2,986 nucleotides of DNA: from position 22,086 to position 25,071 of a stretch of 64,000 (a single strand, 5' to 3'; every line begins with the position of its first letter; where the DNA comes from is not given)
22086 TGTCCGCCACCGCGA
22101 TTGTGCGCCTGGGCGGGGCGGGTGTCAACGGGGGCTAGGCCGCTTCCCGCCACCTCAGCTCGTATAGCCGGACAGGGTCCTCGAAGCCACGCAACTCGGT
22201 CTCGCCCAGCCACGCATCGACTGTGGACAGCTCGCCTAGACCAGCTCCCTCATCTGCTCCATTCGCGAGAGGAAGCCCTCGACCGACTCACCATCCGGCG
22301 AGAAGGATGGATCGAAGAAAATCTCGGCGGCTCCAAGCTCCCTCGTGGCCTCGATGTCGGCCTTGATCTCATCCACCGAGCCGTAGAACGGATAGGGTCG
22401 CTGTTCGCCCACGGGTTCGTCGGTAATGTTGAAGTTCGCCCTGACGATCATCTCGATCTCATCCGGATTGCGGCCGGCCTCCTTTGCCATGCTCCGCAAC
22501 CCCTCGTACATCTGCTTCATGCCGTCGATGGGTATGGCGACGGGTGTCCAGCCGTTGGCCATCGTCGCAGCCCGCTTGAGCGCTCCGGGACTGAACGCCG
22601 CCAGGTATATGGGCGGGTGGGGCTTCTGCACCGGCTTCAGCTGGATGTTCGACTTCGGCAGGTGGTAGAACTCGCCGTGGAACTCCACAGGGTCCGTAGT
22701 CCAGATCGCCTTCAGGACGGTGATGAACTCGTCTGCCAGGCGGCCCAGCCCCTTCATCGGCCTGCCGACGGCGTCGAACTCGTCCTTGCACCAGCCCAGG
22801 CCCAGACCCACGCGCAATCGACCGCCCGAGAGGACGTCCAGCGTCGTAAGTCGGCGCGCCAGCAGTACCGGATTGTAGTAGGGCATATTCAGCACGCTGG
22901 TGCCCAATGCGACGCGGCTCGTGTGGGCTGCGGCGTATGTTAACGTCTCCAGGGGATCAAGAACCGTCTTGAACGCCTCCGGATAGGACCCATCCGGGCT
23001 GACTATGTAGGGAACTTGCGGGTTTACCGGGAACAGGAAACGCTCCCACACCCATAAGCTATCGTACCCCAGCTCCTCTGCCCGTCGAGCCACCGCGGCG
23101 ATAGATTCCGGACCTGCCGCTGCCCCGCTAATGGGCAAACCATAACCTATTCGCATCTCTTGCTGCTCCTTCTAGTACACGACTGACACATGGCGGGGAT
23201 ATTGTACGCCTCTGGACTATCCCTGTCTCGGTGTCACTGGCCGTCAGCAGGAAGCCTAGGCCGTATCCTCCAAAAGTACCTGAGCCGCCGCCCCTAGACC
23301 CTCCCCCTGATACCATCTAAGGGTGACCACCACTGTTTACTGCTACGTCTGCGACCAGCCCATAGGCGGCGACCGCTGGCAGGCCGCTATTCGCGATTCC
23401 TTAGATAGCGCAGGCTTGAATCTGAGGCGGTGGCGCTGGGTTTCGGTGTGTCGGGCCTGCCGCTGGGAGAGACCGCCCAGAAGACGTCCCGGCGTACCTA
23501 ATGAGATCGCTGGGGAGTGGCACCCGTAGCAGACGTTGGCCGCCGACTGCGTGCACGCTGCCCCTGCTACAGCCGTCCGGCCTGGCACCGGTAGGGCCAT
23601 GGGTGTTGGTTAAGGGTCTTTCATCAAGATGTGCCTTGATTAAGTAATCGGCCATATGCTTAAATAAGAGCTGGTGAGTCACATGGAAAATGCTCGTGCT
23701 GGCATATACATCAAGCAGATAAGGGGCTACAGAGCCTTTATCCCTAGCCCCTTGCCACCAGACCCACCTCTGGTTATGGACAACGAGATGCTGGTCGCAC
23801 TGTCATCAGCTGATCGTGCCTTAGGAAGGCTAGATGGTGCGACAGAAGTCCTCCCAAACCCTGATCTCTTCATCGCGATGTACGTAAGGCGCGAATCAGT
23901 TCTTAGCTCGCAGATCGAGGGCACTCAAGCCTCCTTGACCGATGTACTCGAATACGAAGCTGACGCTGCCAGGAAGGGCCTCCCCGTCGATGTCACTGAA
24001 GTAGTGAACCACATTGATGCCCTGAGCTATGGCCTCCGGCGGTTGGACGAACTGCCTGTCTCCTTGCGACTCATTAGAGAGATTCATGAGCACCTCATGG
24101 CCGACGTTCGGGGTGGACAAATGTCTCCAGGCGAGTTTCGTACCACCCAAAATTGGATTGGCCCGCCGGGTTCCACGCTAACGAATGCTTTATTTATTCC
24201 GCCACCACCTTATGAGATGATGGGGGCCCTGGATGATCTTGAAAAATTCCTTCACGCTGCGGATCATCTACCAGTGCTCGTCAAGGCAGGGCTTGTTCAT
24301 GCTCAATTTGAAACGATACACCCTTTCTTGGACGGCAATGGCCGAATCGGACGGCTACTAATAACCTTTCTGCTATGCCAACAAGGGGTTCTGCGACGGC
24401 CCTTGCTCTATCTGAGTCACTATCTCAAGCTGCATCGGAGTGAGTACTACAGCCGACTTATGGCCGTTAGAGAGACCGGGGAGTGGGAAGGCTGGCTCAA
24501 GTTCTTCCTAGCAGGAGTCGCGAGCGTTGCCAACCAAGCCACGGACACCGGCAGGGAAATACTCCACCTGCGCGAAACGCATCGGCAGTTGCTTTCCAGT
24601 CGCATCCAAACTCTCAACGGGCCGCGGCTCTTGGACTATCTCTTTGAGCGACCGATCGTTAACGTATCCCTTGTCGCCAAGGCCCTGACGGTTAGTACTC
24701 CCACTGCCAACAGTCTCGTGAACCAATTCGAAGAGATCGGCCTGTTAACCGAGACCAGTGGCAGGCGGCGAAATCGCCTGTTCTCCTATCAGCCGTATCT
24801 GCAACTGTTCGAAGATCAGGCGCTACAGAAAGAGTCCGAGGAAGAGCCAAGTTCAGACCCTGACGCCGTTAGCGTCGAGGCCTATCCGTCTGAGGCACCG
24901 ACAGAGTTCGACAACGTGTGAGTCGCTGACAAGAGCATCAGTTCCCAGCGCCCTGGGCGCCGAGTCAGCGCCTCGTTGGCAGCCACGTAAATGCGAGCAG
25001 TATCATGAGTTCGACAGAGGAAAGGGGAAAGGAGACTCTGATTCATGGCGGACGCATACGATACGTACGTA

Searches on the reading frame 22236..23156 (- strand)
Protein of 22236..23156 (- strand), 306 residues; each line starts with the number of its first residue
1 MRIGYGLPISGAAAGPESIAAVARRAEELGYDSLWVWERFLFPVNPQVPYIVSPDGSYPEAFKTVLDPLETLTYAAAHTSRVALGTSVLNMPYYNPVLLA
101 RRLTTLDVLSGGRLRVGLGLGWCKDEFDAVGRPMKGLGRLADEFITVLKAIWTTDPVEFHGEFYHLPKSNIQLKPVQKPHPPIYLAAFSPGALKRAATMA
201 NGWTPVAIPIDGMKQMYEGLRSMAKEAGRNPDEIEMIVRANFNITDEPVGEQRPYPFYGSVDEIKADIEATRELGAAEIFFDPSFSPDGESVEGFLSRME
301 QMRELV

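Call 16: search_protein_families(library=pfam, proteins=[window:22236-23156:-], max_evalue=0.01)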
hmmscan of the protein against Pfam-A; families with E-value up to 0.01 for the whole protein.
window:22236-23156:- (306 aa): 1 family
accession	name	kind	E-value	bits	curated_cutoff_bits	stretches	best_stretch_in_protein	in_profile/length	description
PF00296.26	Bac_luciferase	-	5.7e-55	187.3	27.9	1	13-267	18-254/314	Luciferase-like monooxygenase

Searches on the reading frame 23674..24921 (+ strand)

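Call 16: search_protein_families(library=pfam, proteins=[window:23674-24921:+], max_evalue=0.01)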
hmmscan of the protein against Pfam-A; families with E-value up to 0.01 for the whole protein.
window:23674-24921:+ (415 aa): 4 families
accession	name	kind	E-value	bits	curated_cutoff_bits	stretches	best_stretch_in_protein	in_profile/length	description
PF13784.11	Fic_N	-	1.5e-27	95.9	26.7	1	42-121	3-81/82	Fic/DOC family N-terminal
PF02661.23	Fic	-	3.2e-21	76.4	24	1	129-234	2-93/93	Fic/DOC family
PF11972.14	HTH_13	-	4.9e-08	33.3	26.1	1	317-368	2-49/54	HTH DNA binding domain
PF07756.17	DUF1612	-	0.0022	18.6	30.1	0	184-258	11-84/127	Protein of unknown function (DUF1612)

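Call 70: search_protein_families(library=padloc, proteins=[window:23674-24921:+], max_evalue=0.001)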
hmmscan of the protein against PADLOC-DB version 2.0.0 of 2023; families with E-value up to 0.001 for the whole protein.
window:23674-24921:+ (415 aa): 7 families
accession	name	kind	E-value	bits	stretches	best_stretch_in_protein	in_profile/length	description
PDLC03963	SoFic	-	2.7e-123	409.9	1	18-380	5-359/361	-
PDLC04840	PDC-S04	-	6.3e-18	63.3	1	77-238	18-178/227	-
PDLC04966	PDC-S24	-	3.3e-17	60.5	1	150-263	250-366/497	-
PDLC04836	PDC-S04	-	2.5e-16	57.6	1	105-266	66-213/244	-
PDLC04837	PDC-S04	-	2.6e-15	54.4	1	86-230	44-179/234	-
PDLC04839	PDC-S04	-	1.1e-09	36.2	1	198-260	123-181/205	-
PDLC04838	PDC-S04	-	3.3e-06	25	1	127-238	61-166/209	-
